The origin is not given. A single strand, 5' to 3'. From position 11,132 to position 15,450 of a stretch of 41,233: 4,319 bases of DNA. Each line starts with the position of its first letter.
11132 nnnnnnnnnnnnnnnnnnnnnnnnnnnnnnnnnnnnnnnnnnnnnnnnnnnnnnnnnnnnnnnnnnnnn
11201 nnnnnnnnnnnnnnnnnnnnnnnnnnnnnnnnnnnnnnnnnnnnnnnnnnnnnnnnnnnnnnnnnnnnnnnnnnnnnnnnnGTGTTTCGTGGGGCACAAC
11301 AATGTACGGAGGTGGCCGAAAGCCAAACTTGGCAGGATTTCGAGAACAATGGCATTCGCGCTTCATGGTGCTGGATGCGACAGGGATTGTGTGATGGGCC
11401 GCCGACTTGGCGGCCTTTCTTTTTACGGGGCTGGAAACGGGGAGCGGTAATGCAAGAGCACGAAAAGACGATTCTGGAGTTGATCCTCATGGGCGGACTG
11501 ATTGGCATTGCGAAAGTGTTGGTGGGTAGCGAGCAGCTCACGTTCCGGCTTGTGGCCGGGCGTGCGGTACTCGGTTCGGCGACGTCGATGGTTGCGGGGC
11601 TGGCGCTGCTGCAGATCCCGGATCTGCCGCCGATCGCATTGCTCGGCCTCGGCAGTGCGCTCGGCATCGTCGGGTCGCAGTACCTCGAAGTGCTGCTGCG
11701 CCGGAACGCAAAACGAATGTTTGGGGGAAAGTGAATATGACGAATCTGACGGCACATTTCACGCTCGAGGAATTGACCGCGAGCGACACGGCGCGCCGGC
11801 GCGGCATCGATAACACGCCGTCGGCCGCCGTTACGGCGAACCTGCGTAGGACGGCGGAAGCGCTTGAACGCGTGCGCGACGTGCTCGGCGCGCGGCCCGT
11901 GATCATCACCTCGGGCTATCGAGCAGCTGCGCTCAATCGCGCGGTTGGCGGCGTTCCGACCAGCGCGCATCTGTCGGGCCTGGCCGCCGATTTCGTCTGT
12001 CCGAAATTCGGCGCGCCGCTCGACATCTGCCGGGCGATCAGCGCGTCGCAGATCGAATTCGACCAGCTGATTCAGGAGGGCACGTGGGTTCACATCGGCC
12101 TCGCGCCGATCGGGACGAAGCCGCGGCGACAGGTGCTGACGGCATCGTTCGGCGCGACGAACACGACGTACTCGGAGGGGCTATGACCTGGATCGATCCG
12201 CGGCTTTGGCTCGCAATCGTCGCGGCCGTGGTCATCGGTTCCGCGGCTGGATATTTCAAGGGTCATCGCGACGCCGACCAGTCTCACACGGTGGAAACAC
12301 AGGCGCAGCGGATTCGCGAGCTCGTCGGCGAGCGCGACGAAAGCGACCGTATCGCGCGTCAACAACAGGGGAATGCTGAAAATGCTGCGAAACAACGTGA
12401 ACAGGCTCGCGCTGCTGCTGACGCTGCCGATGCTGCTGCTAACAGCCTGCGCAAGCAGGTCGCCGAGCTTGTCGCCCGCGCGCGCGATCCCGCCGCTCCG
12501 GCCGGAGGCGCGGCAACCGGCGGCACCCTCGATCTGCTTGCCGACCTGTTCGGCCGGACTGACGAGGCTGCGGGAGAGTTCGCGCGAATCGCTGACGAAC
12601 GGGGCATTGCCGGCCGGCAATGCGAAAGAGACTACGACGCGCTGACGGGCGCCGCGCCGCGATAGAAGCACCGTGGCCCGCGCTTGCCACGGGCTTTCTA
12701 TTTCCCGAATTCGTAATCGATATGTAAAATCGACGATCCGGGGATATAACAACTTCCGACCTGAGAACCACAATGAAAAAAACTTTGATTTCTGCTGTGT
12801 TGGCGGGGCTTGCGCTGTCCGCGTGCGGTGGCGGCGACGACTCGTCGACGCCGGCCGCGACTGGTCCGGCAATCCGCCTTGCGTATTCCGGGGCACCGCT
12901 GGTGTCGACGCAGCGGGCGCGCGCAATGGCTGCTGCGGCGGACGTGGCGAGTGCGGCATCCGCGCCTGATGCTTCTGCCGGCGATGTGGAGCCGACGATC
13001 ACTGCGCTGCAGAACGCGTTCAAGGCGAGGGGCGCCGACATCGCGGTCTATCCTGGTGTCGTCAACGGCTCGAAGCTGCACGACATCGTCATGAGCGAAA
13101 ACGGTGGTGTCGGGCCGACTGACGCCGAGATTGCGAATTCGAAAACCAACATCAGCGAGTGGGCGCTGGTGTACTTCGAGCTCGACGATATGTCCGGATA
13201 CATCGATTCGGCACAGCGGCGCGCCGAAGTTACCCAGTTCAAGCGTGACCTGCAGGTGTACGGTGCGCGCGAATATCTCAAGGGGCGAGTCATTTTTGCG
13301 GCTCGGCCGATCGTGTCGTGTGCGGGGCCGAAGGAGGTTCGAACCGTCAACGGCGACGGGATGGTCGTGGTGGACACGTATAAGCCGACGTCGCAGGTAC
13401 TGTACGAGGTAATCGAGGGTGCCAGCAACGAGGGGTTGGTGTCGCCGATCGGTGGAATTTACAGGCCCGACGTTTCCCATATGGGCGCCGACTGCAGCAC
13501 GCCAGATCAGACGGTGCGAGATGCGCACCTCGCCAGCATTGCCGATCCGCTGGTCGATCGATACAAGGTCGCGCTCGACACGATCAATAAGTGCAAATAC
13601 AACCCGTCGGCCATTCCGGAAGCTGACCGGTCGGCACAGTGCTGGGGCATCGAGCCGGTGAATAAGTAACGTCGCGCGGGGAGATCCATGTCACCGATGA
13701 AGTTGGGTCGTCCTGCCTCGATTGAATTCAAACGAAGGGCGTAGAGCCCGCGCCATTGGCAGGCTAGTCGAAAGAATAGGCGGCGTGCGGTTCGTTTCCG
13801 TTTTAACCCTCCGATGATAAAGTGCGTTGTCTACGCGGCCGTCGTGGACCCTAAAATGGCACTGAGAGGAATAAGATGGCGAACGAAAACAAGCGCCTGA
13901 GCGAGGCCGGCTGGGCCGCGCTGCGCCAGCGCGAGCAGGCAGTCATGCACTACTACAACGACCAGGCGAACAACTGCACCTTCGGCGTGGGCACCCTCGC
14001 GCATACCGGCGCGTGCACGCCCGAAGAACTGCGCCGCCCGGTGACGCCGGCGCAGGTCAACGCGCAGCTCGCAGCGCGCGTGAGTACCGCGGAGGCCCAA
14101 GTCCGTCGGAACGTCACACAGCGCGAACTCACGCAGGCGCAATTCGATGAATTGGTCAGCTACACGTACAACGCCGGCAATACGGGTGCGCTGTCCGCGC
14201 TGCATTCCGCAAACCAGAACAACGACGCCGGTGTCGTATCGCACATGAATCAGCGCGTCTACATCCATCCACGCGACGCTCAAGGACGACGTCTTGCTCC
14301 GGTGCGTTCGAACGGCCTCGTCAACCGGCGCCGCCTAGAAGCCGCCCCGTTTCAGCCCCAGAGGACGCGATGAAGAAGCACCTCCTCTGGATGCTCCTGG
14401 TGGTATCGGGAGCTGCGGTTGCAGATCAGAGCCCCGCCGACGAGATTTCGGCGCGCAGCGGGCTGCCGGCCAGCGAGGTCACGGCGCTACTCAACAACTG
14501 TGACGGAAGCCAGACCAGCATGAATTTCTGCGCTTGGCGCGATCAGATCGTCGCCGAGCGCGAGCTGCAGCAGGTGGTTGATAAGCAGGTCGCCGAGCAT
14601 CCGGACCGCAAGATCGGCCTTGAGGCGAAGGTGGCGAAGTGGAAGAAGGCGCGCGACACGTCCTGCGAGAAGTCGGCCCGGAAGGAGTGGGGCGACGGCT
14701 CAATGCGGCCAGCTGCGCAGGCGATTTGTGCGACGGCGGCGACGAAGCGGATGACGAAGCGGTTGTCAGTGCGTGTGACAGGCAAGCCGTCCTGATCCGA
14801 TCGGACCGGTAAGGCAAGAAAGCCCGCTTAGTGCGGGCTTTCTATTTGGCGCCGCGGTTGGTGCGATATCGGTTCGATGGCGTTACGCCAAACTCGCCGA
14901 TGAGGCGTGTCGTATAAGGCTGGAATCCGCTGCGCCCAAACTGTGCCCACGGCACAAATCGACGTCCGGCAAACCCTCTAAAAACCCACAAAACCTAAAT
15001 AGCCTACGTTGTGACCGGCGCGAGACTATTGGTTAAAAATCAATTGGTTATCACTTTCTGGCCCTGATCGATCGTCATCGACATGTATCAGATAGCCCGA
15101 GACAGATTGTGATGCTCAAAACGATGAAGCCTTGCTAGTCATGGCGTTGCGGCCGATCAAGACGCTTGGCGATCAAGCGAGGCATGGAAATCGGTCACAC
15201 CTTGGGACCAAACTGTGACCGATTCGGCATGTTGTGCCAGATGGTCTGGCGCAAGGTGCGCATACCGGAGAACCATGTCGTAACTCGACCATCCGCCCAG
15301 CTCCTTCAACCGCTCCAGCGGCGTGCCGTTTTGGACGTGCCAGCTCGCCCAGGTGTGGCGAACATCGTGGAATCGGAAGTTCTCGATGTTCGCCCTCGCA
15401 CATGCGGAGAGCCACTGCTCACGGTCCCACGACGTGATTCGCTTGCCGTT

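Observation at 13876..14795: Signal-less GH24 muramidase translationally coupled to a secreted DUF1311/LprI-like protein: a toxin-immunity-like pair in the moron slot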

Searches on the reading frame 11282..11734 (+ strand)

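Call 3: search_protein_families(library=pfam, proteins=[window:11282-11734:+], max_evalue=0.1)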
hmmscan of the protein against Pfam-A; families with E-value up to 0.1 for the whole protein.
window:11282-11734:+ (150 aa): 1 family
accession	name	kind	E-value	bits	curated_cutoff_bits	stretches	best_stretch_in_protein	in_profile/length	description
PF04550.17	Phage_holin_3_2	-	1.2e-30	106.1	25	1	57-141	1-85/86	Phage holin family 2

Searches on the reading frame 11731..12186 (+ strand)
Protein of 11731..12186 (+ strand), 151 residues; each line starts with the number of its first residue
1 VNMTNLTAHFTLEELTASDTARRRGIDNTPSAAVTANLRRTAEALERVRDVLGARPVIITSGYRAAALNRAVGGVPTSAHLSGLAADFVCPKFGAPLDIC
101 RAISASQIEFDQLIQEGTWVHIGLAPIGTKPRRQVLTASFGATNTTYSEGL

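Call 3: search_protein_families(library=pfam, proteins=[window:11731-12186:+], max_evalue=0.1)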
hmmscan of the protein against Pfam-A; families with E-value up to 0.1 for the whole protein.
window:11731-12186:+ (151 aa): 1 family
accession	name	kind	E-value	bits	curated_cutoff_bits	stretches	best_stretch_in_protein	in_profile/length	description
PF08291.16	Peptidase_M15_3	-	3.1e-21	76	23.2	1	8-122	1-107/108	Peptidase M15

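Call 4: search_protein_families(library=phrogs, proteins=[window:11731-12186:+], max_evalue=0.01)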
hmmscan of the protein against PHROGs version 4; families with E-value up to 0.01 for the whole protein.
window:11731-12186:+ (151 aa): 3 families
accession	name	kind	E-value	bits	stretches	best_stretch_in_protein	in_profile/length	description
phrog_894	-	lysis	1.2e-42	147.3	1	2-150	42-187/389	endolysin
phrog_28234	-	lysis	5e-11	43.3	1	4-81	242-314/372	endolysin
phrog_17373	-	other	5.1e-08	33.9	1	42-89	39-88/224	peptidase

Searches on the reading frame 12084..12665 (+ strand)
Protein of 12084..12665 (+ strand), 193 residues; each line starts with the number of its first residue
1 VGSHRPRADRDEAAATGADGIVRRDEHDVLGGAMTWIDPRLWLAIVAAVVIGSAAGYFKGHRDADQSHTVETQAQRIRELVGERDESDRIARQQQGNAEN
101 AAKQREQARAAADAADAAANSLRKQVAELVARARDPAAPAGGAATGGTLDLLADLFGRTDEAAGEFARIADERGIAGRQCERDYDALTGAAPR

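Call 3: search_protein_families(library=pfam, proteins=[window:12084-12665:+], max_evalue=0.1)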
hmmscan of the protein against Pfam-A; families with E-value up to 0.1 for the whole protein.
window:12084-12665:+ (193 aa): 2 families
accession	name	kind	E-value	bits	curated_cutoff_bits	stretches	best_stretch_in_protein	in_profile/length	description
PF10721.14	DUF2514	-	1.1e-21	78.1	26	1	44-188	9-160/161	Protein of unknown function (DUF2514)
PF14000.11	Packaging_FI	-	0.039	14.8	27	1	61-117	17-74/131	DNA packaging protein FI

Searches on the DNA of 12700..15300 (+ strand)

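Call 5: search_dna_similar(query=window:12700-15200:+, collection=phages, mode=near, max_rows=30)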
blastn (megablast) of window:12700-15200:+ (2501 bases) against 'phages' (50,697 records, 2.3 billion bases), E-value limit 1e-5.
Records with a match: 13; places in all: 13; records where one place covers at least 80% of the query: 0.
Best place of each record, by identity: 80-90% 13.
By first word of the organism name: Burkholderia 13.
By host as written in the record: Burkholderia sp. 10; Burkholderia pyrrocinia strain LMG 21824 2; Lysogenic Burkholderia thailandensis E264 1.
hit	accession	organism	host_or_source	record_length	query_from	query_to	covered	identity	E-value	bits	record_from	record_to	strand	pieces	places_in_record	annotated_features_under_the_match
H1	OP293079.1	Burkholderia phage PhiBt-E264.1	Lysogenic Burkholderia thailandensis ...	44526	1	969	39%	89.2%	0e+0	1208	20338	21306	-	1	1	hypothetical protein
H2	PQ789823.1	Burkholderia phage vB_PR2a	Burkholderia sp.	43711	1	969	39%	89.2%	0e+0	1208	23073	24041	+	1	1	hypothetical protein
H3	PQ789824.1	Burkholderia phage vB_E354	Burkholderia sp.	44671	1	969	39%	89.2%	0e+0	1208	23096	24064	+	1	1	hypothetical protein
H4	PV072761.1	Burkholderia phage vB_PR5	Burkholderia sp.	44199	1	969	39%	89.2%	0e+0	1208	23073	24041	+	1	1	hypothetical protein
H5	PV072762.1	Burkholderia phage vB_E192b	Burkholderia sp.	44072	1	969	39%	89.2%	0e+0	1208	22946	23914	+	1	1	hypothetical protein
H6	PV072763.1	Burkholderia phage vB_CB2a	Burkholderia sp.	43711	1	969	39%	89.2%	0e+0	1208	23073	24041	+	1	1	hypothetical protein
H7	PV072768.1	Burkholderia phage vB_PL2a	Burkholderia sp.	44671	1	969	39%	89.2%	0e+0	1208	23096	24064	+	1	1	hypothetical protein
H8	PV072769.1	Burkholderia phage vB_E175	Burkholderia sp.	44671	1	969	39%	89.2%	0e+0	1208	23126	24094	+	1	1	hypothetical protein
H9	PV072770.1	Burkholderia phage vB_E184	Burkholderia sp.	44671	1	969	39%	89.2%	0e+0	1208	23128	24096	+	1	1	hypothetical protein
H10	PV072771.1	Burkholderia phage vB_E228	Burkholderia sp.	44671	1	969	39%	89.2%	0e+0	1208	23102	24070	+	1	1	hypothetical protein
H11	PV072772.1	Burkholderia phage vB_E264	Burkholderia sp.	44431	1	969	39%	89.2%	0e+0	1208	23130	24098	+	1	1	hypothetical protein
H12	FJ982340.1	Burkholderia phage KS9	Burkholderia pyrrocinia strain LMG 21824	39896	1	970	39%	89.0%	0e+0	1197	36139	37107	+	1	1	hypothetical protein gp26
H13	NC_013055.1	Burkholderia phage KS9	Burkholderia pyrrocinia strain LMG 21824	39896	1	970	39%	89.0%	0e+0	1197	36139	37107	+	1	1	hypothetical protein gp26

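Call 8: get_annotated_region(hit=H12, flank=4000)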
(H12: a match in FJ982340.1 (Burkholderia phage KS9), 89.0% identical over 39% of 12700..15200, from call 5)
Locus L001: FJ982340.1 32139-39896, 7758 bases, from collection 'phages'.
description: Burkholderia phage KS9, complete genome.
organism: Burkholderia phage KS9 (NCBI taxid 335797)
taxonomy: Viruses; Duplodnaviria; Heunggongvirae; Uroviricota; Caudoviricetes; Stanholtvirus
host: Burkholderia pyrrocinia strain LMG 21824; source: -; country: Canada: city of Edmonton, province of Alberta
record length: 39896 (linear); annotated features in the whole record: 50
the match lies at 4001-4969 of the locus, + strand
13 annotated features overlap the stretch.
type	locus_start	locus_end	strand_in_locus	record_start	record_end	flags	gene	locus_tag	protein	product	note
CDS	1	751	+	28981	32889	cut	-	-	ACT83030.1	tail tip fiber protein gp19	similar to Burkholderia cenocepacia PC184 BCPG_00027 (YP_002091342.1), phi1026b gp20 (NP_945050.1), and phiE125 gp21 ...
CDS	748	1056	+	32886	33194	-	-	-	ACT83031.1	hypothetical protein gp20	similar to phi1026b gp21 (NP_945051.1) and phiE125 gp22 (NP_536378.1)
CDS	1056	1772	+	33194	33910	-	-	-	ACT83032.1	hypothetical protein gp21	similar to phi1026b gp22 (NP_945052.1) and phiE125 gp23 (NP_536379.1)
CDS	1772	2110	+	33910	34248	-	-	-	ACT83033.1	holin gp22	similar to Burkholderia cenocepacia PC184 BCPG_00028 (YP_002091343.1)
CDS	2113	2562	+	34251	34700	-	-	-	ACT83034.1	endolysin gp23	similar to Burkholderia cenocepacia PC184 BCPG_00029 (YP_002091344.1)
CDS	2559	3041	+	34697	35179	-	-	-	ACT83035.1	Rz gp24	similar to Burkholderia cenocepacia PC184 BCPG_00030 (YP_002091345.1)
CDS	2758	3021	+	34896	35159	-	-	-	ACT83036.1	Rz1 gp24'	similar to Burkholderia cenocepacia PC184 BCPG_00030 (YP_002091345.1)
CDS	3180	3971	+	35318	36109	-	-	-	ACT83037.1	DNA adenine methylase gp25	similar to phi1026b gp26 (NP_945057.1) and phiE125 gp27 (NP_536383.1)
CDS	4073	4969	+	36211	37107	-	-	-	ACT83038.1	hypothetical protein gp26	similar to Burkholderia cenocepacia PC184 BCPG_00031 (YP_002091346.1), phi1026b gp27 (NP_945058.1), and phiE125 gp28 ...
CDS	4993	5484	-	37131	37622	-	-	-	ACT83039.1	hypothetical protein gp27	similar to Burkholderia cenocepacia PC184 BCPG_00032 (YP_002091347.1)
CDS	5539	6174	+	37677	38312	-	-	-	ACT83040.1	hypothetical protein gp28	similar to Burkholderia cenocepacia PC184 BCPG_00033 (YP_002091348.1), phi1026b gp32 (NP_945063.1), and phiE125 gp33 ...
CDS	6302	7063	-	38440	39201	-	-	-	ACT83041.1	hypothetical protein gp29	similar to Streptomyces coelicolor A3(2) hypothetical protein SCP1.182 (NP_639763.1)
CDS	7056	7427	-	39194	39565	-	-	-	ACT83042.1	hypothetical protein gp30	similar to Prochlorococcus marinus subsp. marinus str. CCMP1375 ribonuclease G/E (NP_876048.1)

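Call 9: get_annotated_region(hit=H1, flank=4000)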
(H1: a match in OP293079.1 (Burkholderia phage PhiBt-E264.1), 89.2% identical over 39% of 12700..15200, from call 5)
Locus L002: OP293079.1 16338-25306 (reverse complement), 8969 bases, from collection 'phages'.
description: Burkholderia phage PhiBt-E264.1, complete genome.
organism: Burkholderia phage PhiBt-E264.1 (NCBI taxid 2981553)
taxonomy: Viruses; Duplodnaviria; Heunggongvirae; Uroviricota; Caudoviricetes; Stanholtvirus
host: Lysogenic Burkholderia thailandensis E264; source: -; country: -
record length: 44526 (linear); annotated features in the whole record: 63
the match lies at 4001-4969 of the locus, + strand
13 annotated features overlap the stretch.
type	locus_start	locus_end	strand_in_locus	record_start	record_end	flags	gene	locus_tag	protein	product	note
CDS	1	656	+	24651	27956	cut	-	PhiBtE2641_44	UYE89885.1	host specificity protein J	Phage tail tip, host specificity protein J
CDS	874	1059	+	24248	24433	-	-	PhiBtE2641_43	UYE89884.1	hypothetical protein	-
CDS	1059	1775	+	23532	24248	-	-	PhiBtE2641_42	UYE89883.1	hypothetical protein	-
CDS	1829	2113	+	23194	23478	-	-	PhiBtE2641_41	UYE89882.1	holin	-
CDS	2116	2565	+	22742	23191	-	-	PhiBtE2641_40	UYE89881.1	hypothetical protein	-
CDS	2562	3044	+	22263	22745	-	-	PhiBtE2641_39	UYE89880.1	tail assembly chaperone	-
CDS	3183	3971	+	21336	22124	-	-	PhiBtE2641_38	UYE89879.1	modification methylase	Dam modification methylase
CDS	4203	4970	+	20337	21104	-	-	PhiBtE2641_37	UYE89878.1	hypothetical protein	-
CDS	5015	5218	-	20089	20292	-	-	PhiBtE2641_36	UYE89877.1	hypothetical protein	-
CDS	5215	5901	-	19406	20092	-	-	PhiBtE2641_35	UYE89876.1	hypothetical protein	-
CDS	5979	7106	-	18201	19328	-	-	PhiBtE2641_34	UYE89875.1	integrase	Phage integrase, site-specific tyrosine recombinase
CDS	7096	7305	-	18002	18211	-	-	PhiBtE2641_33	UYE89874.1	hypothetical protein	-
CDS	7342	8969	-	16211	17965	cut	-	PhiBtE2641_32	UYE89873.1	hypothetical protein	-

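Call 68: search_rna_families(source=window, start=13400, end=15300, threshold=evalue, max_evalue=1)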
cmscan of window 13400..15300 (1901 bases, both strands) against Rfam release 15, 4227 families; matches with E-value up to 1: 2.
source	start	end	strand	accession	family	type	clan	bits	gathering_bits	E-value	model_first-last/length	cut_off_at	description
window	14814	14917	-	RF02891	AgrB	Gene; antisense;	-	22.9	40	0.58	1-84/84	no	ArsR-gov region gene B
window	14816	14971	-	RF01400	istR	Gene; antitoxin;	-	20.5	45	0.29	1-130/130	no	istR Hfq binding RNA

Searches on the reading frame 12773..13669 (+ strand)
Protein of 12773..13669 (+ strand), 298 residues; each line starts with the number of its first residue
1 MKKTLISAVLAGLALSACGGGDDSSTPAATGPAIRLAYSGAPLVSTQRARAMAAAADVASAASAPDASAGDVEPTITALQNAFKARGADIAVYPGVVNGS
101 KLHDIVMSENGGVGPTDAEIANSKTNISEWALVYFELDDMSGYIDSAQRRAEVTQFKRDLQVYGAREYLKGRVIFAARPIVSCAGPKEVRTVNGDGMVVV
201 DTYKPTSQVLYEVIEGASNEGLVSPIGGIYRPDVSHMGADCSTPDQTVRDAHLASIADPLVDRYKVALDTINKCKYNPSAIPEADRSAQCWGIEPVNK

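Call 3: search_protein_families(library=pfam, proteins=[window:12773-13669:+], max_evalue=0.1)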
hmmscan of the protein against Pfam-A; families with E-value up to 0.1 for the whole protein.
window:12773-13669:+ (298 aa): 0 families

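Call 4: search_protein_families(library=phrogs, proteins=[window:12773-13669:+], max_evalue=0.01)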
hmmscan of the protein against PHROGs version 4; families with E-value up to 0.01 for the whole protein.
window:12773-13669:+ (298 aa): 1 family
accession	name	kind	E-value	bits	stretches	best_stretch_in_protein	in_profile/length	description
phrog_8011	-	unknown function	5e-148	495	1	1-297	50-340/573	-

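Call 6: search_protein_families(library=ncbifam, proteins=[window:12773-13669:+], max_evalue=0.1)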
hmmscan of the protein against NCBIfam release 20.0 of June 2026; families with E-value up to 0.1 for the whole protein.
window:12773-13669:+ (298 aa): 3 families
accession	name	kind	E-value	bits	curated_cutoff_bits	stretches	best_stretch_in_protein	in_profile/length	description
NF045774.1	cytochro_C551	exception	0.036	14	118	1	1-30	1-31/110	cytochrome c551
NF047408.1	SA0632_fam_LP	equivalog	0.04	13.6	70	1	1-21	1-21/68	SA0632 family lipoprotein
NF047847.2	SS_mature_LptM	equivalog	0.05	13.7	27.7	1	1-19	1-21/31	LPS translocon maturation chaperone LptM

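Call 7: search_protein_families(library=padloc, proteins=[window:12773-13669:+], max_evalue=0.1)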
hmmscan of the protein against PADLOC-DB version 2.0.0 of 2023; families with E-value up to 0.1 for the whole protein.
window:12773-13669:+ (298 aa): 0 families
